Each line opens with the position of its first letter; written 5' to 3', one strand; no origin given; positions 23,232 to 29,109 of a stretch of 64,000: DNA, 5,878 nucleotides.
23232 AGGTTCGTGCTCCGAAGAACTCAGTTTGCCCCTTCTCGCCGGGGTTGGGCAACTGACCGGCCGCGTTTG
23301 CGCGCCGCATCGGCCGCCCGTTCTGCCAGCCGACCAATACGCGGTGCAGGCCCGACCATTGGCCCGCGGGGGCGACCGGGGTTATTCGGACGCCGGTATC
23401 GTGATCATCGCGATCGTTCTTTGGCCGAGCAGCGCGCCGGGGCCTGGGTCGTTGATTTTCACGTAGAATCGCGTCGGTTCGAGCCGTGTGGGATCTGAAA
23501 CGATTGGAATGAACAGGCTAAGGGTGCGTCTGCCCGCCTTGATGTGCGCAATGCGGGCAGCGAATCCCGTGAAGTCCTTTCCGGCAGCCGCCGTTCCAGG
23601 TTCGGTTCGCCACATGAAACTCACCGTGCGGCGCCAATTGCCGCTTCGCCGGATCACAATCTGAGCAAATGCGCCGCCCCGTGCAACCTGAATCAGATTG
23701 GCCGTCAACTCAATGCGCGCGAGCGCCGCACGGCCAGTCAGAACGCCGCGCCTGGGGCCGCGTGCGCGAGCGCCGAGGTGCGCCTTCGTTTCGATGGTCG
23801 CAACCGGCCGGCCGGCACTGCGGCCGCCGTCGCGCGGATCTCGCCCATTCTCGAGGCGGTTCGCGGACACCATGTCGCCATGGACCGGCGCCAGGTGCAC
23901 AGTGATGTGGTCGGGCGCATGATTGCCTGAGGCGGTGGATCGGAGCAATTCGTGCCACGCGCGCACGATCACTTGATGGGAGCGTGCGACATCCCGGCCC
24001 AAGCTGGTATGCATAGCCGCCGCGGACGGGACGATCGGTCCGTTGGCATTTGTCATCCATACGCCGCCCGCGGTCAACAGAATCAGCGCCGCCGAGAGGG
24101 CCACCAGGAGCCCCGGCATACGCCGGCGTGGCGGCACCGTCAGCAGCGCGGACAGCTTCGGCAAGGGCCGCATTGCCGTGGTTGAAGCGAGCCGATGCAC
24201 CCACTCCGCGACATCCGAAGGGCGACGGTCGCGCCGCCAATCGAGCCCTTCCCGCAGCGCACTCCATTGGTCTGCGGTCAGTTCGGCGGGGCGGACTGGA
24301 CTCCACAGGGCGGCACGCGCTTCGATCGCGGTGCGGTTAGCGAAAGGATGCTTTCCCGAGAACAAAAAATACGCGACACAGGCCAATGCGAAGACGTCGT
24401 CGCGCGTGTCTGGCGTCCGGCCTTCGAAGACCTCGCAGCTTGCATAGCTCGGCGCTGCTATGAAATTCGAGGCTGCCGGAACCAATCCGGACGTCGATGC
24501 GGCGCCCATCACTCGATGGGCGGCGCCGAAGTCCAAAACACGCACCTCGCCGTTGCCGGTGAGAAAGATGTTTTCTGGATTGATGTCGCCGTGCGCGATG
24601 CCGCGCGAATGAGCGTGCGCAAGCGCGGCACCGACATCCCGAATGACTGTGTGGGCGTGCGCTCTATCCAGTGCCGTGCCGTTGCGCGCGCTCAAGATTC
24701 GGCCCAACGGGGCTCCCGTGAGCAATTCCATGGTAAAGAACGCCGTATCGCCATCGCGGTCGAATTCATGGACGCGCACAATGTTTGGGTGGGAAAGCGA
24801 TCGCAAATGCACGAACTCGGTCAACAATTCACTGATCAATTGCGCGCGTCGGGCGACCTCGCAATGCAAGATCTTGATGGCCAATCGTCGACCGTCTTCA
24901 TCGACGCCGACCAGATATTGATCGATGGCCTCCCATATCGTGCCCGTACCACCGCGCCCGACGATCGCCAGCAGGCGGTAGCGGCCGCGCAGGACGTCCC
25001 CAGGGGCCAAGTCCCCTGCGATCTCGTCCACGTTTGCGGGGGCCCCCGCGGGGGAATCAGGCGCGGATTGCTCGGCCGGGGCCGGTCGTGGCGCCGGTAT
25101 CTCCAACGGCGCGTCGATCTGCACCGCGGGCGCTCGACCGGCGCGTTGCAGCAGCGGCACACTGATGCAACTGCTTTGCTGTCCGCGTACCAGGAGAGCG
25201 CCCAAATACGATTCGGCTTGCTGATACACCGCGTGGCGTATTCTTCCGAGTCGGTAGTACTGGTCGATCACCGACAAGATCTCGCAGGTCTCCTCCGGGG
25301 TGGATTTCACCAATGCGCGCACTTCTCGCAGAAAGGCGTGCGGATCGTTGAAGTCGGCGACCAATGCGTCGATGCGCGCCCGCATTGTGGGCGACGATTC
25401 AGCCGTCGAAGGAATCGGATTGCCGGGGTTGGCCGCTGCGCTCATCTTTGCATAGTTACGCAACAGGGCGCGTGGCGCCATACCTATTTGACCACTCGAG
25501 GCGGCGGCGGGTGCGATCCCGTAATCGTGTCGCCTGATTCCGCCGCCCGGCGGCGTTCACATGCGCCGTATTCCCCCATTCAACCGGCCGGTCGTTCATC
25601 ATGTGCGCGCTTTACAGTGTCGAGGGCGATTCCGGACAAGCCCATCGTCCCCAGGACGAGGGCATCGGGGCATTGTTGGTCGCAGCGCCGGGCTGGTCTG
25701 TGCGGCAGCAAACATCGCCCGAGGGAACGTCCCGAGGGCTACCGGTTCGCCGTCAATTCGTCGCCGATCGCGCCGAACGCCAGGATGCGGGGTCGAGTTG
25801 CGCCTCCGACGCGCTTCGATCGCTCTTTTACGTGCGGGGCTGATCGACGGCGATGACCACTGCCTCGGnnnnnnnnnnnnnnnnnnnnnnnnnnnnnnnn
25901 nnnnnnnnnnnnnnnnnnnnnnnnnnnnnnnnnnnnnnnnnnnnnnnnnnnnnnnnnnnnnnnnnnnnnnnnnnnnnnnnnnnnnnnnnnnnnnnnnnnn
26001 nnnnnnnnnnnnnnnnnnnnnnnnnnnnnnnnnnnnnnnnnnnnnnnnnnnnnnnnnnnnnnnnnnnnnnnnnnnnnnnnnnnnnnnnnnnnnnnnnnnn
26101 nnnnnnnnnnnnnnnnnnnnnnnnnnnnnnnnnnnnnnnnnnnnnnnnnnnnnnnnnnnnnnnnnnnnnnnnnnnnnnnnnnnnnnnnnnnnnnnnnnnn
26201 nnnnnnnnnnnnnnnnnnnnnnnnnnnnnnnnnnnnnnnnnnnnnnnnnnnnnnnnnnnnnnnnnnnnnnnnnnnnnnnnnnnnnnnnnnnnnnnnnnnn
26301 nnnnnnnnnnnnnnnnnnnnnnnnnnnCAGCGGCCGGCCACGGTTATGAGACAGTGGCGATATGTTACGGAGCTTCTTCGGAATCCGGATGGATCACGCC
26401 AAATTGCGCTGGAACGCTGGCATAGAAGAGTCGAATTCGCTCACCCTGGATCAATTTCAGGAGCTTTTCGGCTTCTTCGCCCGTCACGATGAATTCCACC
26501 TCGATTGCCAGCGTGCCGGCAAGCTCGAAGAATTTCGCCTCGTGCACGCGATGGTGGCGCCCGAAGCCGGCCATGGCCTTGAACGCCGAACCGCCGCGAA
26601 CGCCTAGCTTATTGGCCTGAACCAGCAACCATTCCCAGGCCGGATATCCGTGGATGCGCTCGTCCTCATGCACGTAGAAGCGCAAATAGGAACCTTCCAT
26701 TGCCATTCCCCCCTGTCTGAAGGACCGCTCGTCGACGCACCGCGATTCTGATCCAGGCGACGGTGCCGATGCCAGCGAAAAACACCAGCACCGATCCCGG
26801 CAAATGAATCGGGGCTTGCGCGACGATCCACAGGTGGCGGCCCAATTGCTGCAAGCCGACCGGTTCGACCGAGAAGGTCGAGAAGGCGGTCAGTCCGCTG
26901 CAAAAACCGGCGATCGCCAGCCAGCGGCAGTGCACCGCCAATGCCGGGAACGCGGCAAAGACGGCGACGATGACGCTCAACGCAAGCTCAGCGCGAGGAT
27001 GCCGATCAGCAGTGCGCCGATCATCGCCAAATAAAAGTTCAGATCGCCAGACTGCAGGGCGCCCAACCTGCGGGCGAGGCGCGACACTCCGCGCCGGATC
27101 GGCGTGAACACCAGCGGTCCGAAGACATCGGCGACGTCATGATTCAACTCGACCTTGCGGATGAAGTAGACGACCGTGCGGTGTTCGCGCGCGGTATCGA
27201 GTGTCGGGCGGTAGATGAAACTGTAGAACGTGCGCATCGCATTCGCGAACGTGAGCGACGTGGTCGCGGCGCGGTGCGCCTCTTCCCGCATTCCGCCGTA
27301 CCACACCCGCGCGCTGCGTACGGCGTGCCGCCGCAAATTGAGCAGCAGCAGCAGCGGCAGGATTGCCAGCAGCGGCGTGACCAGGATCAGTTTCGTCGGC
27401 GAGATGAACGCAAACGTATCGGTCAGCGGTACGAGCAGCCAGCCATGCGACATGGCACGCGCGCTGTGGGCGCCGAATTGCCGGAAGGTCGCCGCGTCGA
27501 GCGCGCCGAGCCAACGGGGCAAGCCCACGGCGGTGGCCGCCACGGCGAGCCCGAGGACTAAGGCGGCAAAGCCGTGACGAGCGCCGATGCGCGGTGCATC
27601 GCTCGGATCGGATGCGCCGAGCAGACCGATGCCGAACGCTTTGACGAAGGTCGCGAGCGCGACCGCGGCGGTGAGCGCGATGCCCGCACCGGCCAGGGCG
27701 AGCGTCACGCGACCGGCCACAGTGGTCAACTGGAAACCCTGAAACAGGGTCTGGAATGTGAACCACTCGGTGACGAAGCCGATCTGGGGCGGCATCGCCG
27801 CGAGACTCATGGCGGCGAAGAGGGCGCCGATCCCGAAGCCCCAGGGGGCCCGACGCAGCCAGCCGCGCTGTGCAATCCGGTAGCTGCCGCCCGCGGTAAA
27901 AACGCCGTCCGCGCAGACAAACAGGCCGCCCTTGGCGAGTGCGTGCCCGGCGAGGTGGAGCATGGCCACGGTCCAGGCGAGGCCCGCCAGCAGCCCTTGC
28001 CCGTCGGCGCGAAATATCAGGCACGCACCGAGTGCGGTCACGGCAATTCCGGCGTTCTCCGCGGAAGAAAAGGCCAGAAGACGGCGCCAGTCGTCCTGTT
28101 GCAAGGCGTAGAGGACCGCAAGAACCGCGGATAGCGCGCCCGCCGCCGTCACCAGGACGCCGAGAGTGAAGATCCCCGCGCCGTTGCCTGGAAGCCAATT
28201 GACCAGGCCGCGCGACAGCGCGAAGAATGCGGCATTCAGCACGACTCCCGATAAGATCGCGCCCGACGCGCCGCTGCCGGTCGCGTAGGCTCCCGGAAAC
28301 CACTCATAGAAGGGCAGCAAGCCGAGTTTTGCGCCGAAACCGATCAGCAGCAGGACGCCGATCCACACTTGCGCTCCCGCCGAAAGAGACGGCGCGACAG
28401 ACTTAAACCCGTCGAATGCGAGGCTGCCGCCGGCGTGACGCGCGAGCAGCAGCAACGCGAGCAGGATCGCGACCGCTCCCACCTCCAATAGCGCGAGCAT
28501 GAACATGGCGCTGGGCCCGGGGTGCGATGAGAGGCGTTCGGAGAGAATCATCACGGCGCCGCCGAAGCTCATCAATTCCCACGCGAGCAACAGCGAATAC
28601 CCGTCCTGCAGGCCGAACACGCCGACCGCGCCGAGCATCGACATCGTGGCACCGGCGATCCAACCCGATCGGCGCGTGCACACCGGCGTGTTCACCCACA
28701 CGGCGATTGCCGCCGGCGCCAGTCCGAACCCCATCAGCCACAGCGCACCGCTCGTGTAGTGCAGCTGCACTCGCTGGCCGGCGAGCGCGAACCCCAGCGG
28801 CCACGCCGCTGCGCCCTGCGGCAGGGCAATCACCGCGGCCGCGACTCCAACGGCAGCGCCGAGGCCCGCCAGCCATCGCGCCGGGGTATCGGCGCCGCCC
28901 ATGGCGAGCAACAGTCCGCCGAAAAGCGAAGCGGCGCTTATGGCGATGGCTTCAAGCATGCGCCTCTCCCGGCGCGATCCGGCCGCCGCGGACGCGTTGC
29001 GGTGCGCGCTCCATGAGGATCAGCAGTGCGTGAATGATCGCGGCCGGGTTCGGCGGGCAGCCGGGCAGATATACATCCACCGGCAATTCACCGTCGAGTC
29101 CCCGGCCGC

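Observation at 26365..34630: Fluoride-riboswitch-led operon joining a Cys-less hydrogenase-like (Ehr-type) membrane complex to crcB and DUF190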

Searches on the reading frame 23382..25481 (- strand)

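Call 9: search_protein_families(library=pfam, proteins=[window:23382-25481:-], max_evalue=0.001)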
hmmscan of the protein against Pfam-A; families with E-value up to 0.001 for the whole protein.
window:23382-25481:- (699 aa): 5 families
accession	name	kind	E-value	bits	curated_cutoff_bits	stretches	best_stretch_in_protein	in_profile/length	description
PF00069.31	Pkinase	-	5.4e-34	118.2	31.7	1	168-385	1-202/263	Protein kinase domain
PF07714.23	PK_Tyr_Ser-Thr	-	8.4e-19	68.3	23.1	1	172-392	5-217/258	Protein tyrosine and serine/threonine kinase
PF06293.20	Kdo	-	4.8e-06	26.6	21.3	1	264-321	109-169/207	Lipopolysaccharide kinase (Kdo/WaaP) family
PF03160.20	Calx-beta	-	7.1e-06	26.5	27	1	590-695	8-115/119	Calx-beta domain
PF03109.22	ABC1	-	2.7e-05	23.9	22.9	1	244-324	140-217/244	ABC1 atypical kinase-like domain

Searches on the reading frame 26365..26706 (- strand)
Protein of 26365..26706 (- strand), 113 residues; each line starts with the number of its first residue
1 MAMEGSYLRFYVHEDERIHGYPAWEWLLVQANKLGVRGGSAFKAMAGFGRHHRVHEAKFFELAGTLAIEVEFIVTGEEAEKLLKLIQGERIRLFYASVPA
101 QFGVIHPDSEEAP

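Call 5: search_protein_families(library=pfam, proteins=[window:26365-26706:-], max_evalue=0.01)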
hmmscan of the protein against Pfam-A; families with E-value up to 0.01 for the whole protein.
window:26365-26706:- (113 aa): 1 family
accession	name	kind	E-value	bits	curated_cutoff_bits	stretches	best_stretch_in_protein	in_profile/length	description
PF02641.20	DUF190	-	3.1e-18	66.3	23.4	1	8-87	3-82/97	Uncharacterized ACR, COG1993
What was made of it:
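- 26365..26706 (-): DUF190 (COG1993) protein, intact. Pfam DUF190, 66 bits, gathering score 23.4 (call 5).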

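Call 60: search_protein_families(library=ncbifam, proteins=[window:26365-26706:-], max_evalue=0.001)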
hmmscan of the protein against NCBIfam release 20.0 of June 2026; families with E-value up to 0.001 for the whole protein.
window:26365-26706:- (113 aa): 0 families

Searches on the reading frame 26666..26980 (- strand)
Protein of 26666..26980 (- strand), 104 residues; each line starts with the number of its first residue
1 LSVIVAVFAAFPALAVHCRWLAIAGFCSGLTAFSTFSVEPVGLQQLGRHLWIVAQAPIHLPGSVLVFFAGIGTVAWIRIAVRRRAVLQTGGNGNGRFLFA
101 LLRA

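Call 5: search_protein_families(library=pfam, proteins=[window:26666-26980:-], max_evalue=0.01)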
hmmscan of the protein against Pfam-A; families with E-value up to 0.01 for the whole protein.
window:26666-26980:- (104 aa): 1 family
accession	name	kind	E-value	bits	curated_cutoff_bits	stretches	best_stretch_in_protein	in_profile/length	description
PF02537.21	CRCB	-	1.2e-08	35.6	32.9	1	3-71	37-103/103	CrcB-like protein, Camphor Resistance (CrcB)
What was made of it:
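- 26666..26980 (-): crcB remnant (pseudogene). Homology covers only 26747-26980, which corresponds to CrcB residues 48-125. Partial Pfam match 37-103/103 at 35.6 bits (call 5).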

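Call 60: search_protein_families(library=ncbifam, proteins=[window:26666-26980:-], max_evalue=0.001)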
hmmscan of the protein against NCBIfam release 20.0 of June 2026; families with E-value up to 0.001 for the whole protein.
window:26666-26980:- (104 aa): 10 families
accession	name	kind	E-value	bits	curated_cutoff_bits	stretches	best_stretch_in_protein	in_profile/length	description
NF010792.0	PRK14196.1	equivalog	6.8e-15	55.3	125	1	3-77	50-124/127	fluoride efflux transporter CrcB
TIGR00494.1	crcB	equivalog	8e-07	29.4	80.45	1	5-70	48-113/117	fluoride efflux transporter CrcB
NF010807.0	PRK14211.1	equivalog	8.1e-06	26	126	1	13-53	52-92/114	fluoride efflux transporter CrcB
NF010830.0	PRK14234.1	equivalog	8.5e-06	26.2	111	1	3-71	51-119/124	fluoride efflux transporter CrcB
NF010826.0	PRK14230.1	equivalog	1.2e-05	25.5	126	1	15-71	54-112/119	camphor resistance protein CrcB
NF010812.0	PRK14216.1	equivalog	7.5e-05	22.8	128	1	14-56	65-105/132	fluoride efflux transporter CrcB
NF010791.0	PRK14195.1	equivalog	0.0001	22.7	129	1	2-70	49-117/125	fluoride efflux transporter CrcB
NF010794.0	PRK14198.1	equivalog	0.00022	21.7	125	1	1-78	48-122/125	fluoride efflux transporter CrcB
NF010809.0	PRK14213.1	equivalog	0.00023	21.5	126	1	23-71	66-114/118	camphor resistance protein CrcB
NF010817.0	PRK14221.1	equivalog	0.00065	20.1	103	1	24-68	73-118/124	fluoride efflux transporter CrcB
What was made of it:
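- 26666..26980 (-): Below NCBIfam cut-offs (call 60).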

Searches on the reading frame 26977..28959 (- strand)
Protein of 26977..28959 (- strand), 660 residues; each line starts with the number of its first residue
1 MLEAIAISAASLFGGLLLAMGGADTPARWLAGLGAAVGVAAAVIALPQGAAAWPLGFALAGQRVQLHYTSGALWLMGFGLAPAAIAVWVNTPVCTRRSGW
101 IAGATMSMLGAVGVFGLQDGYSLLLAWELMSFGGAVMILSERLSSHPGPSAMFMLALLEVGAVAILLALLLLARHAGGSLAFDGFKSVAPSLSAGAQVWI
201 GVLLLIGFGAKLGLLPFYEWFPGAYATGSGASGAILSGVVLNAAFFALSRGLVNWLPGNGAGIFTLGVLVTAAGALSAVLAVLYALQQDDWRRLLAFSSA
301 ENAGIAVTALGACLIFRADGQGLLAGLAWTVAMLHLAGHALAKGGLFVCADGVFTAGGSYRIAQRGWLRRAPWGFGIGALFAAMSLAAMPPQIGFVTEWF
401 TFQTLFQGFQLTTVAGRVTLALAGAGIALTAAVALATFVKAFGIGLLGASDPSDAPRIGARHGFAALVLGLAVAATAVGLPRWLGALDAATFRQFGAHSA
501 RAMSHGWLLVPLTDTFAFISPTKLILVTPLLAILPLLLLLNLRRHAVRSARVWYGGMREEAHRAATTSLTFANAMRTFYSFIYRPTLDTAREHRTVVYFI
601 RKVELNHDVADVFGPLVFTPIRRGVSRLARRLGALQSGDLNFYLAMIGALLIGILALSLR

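Call 5: search_protein_families(library=pfam, proteins=[window:26977-28959:-], max_evalue=0.01)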
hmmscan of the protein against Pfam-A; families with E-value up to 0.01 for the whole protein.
window:26977-28959:- (660 aa): 1 family
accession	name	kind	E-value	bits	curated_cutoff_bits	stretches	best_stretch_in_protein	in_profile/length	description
PF00361.26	Proton_antipo_M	-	3.8e-27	95.7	21.5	1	122-415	6-285/294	NADH:quinone oxidoreductase/Mrp antiporter, TM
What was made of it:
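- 26977..28959 (-): HyfB/HycC/NuoL-like antiporter-type subunit (660 aa). Pfam Proton_antipo_M (call 5).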

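Call 48: search_solved_structures(query=window:26977-28959:-, max_evalue=0.00001, show_alignments=1)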
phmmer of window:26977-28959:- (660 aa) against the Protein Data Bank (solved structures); distinct sequences matched with E-value up to 0.00001: 15.
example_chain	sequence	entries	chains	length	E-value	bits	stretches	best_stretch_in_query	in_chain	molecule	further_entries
7z0s_C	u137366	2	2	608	3.6e-24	88.3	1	27-479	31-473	Formate hydrogenlyase subunit 3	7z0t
6u8y_X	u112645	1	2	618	1.1e-16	63.5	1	53-457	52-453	NADH dehydrogenase subunit M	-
6hum_D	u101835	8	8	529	4.9e-13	51.5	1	75-438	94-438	NAD(P)H-quinone oxidoreductase chain 4 1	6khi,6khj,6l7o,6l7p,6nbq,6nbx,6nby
6z16_A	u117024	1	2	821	2.9e-10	42.3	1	112-408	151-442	Multisubunit Na+/H+ antiporter, A subunit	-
7qru_A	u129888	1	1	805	6.8e-10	41.1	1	109-442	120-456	Na+/H+ antiporter subunit A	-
6cfw_H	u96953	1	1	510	2.3e-09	39.3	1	109-417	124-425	Monovalent cation/H+ antiporter subunit D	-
7zm7_5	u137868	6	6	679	1.9e-07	33.1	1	175-425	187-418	NADH-ubiquinone oxidoreductase chain 5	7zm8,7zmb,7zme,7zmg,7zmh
7qru_D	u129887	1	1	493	1.9e-07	33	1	109-408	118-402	Na+/H+ antiporter subunit D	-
8qby_M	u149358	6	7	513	4.1e-07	31.9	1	159-438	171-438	NADH dehydrogenase subunit M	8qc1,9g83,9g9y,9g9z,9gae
6tjv_D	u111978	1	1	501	1.4e-06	30.2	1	128-495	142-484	NADH dehydrogenase subunit 4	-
7p61_M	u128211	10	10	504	1.7e-06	29.9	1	96-442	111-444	NADH dehydrogenase I subunit M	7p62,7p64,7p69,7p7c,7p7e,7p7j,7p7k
6h8k_4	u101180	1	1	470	1.8e-06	29.8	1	151-313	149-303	NADH-ubiquinone oxidoreductase chain 4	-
3rko_M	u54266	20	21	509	1.9e-06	29.7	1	96-442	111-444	NADH-QUINONE OXIDOREDUCTASE SUBUNIT M | NADH dehydrogenase I subunit M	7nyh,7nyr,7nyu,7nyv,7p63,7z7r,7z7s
4wz7_4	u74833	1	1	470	2e-06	29.7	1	151-313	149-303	NADH-ubiquinone oxidoreductase chain 4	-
7eu3_D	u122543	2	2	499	7.3e-06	27.8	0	70-440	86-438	NAD(P)H-quinone oxidoreductase chain 4, chloroplastic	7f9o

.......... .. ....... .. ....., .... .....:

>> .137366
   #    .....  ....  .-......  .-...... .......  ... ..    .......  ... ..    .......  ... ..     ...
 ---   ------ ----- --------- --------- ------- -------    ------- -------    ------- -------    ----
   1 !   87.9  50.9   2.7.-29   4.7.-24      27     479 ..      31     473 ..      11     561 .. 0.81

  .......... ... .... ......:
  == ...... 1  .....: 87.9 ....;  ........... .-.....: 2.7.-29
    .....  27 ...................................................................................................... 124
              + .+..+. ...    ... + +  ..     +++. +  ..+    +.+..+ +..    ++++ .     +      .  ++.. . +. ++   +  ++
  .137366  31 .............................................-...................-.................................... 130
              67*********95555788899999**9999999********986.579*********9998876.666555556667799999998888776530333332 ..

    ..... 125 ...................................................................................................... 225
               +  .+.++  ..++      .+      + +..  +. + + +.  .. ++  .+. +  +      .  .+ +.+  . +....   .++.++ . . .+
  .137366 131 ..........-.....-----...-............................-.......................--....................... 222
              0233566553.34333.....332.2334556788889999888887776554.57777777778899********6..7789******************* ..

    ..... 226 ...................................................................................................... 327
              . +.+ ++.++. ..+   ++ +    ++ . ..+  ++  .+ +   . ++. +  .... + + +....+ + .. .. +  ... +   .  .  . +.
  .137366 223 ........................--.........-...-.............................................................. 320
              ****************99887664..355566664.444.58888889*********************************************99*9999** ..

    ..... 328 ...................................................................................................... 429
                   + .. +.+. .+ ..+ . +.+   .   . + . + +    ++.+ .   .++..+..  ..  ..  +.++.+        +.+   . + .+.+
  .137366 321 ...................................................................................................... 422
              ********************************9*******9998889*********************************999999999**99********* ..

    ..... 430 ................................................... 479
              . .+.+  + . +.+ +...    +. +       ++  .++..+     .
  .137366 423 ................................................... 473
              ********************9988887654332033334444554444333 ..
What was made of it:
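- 26977..28959 (-): Best solved relative is HycC, 7z0s_C (call 48).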

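Call 60: search_protein_families(library=ncbifam, proteins=[window:26977-28959:-], max_evalue=0.001)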
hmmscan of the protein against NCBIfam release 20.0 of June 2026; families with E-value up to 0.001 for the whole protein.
window:26977-28959:- (660 aa): 56 families (the best 25 are shown)
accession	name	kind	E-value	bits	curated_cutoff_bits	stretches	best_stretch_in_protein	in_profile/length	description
NF005086.0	PRK06521.1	equivalog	3.1e-86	290.3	667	1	31-657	40-666/669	hydrogenase 4 subunit B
NF006418.0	PRK08667.1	equivalog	2.9e-61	207.8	794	1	106-654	119-637/644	hydrogenase membrane subunit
NF005046.0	PRK06459.1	equivalog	3.1e-37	128.5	460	1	98-589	73-529/587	hydrogenase 4 subunit B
NF006419.0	PRK08668.1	equivalog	1.7e-34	119.6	617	1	102-407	103-402/613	NADH dehydrogenase subunit M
NF005958.0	PRK08042.1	equivalog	3.5e-29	102.1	727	1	24-489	28-476/608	formate hydrogenlyase subunit 3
TIGR01972.1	NDH_I_M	subfamily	7.2e-24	84.3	263.8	1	106-469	115-457/486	NADH-quinone oxidoreductase subunit M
NF005044.0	PRK06458.1-4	equivalog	7.1e-22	77.9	610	1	202-422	223-431/531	hydrogenase 4 subunit F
NF005045.0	PRK06458.1-5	equivalog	1.1e-21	77.4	543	1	162-428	175-428/484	hydrogenase 4 subunit F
NF006236.0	PRK08375.1-1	equivalog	9.5e-21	74.3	663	1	104-414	119-420/493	putative monovalent cation/H+ antiporter subunit D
NF005041.0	PRK06458.1-1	equivalog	3e-19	69.4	951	1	202-441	223-451/526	hydrogenase 4 subunit F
NF005043.0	PRK06458.1-3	equivalog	4.9e-18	65.3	533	1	202-423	215-423/483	hydrogenase 4 subunit F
NF006427.0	PRK08676.1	equivalog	6.1e-18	65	511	1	169-398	178-394/486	hydrogenase membrane subunit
NF009310.0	PRK12668.1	equivalog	4.6e-17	62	564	1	14-438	16-398/584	Na(+)/H(+) antiporter subunit D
NF004445.0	PRK05777.2-3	equivalog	1e-16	61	408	1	96-414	104-411/475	NADH-quinone oxidoreductase subunit NuoN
NF005561.0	PRK07234.1-1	equivalog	4e-16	58.9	718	1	105-406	120-409/569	putative monovalent cation/H+ antiporter subunit D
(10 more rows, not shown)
